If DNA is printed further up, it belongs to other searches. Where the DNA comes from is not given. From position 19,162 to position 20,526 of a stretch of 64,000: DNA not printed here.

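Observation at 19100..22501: Sigma54 regulon cassette: UAS palindrome + -24/-12 promoter driving an NHL-repeat protein and an 8-Cys mini-protein, with the activator encoded convergently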

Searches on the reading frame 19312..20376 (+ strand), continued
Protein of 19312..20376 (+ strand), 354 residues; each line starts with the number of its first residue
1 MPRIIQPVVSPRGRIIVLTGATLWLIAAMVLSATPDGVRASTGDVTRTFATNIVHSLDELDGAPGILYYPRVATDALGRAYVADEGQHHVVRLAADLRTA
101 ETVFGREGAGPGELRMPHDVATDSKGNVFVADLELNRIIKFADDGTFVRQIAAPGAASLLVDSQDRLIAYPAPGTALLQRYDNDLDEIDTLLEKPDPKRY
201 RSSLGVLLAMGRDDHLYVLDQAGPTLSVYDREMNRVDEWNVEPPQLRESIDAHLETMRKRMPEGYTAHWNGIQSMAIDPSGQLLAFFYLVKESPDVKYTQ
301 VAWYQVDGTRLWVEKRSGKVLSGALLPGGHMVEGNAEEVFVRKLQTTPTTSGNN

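Call 43: fold_search(model_id=the predicted structure, library=pdb)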
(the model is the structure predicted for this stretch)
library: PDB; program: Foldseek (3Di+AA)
matches with E <= 10: 1368; with E <= 0.001: 681
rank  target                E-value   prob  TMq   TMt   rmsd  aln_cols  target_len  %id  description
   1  6fq3_A                1.9e-15  1.00  0.58  0.53   6.6       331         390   19  Crystal structure of Danio rerio Lin41 filamin-NHL domains in complex with lin-29A 5'UTR 13mer RNA (released 2018-05-09)
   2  1q7f_B                3.2e-15  1.00  0.61  0.74   5.0       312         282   16  Brain Tumor NHL domain (released 2003-10-21)
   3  8j72_B                6.3e-15  1.00  0.58  0.73   5.7       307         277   20  Crystal structure of mammalian Trim71 in complex with lncRNA Trincr1 (released 2024-03-06)
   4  6fpt_B                1.4e-14  1.00  0.58  0.53   5.8       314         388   18  Crystal structure of Danio rerio Lin41 filamin-NHL domains (released 2018-05-09)
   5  6fpt_A                1.4e-14  1.00  0.58  0.53   5.8       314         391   18  Crystal structure of Danio rerio Lin41 filamin-NHL domains (released 2018-05-09)
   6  7qrx_A                1.9e-14  1.00  0.57  0.71   5.8       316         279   19  Crystal structure of NHL domain of TRIM71 (released 2022-05-04)
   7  8j72_A                2.5e-14  1.00  0.58  0.73   5.5       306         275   18  Crystal structure of mammalian Trim71 in complex with lncRNA Trincr1 (released 2024-03-06)
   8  4zlr_B                2.6e-14  1.00  0.59  0.73   5.2       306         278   16  Structure of the Brat-NHL domain bound to consensus RNA motif (released 2015-11-11)
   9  6d69                  2.6e-14  1.00  0.58  0.69   6.0       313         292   17  Crystal Structure of the NHL Repeat Region of D. melanogaster Thin (released 2019-04-24)
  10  9jur                  3.1e-14  1.00  0.57  0.71   5.7       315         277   18  Crystal Structure of NHL domain of human E3 ubiquitin-protein ligase TRIM71 (released 2025-04-30)
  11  6xg7                  4.4e-14  1.00  0.56  0.68   5.7       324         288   14  1.3 A Resolution Structure of the of the NHL Repeat Region of D. melanogaster Thin (released 2020-12-16)
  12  1q7f_A                7.0e-14  1.00  0.59  0.73   5.2       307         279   16  Brain Tumor NHL domain (released 2003-10-21)
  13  4zlr_A                9.0e-14  1.00  0.59  0.73   5.2       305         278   15  Structure of the Brat-NHL domain bound to consensus RNA motif (released 2015-11-11)
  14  7qrw                  3.8e-13  1.00  0.60  0.75   4.4       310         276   16  Crystal structure of NHL domain of TRIM3 (released 2022-05-04)
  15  7qrv_B                5.2e-13  1.00  0.61  0.76   4.4       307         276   16  Crystal structure of NHL domain of TRIM2 (full C-terminal) (released 2022-05-04)
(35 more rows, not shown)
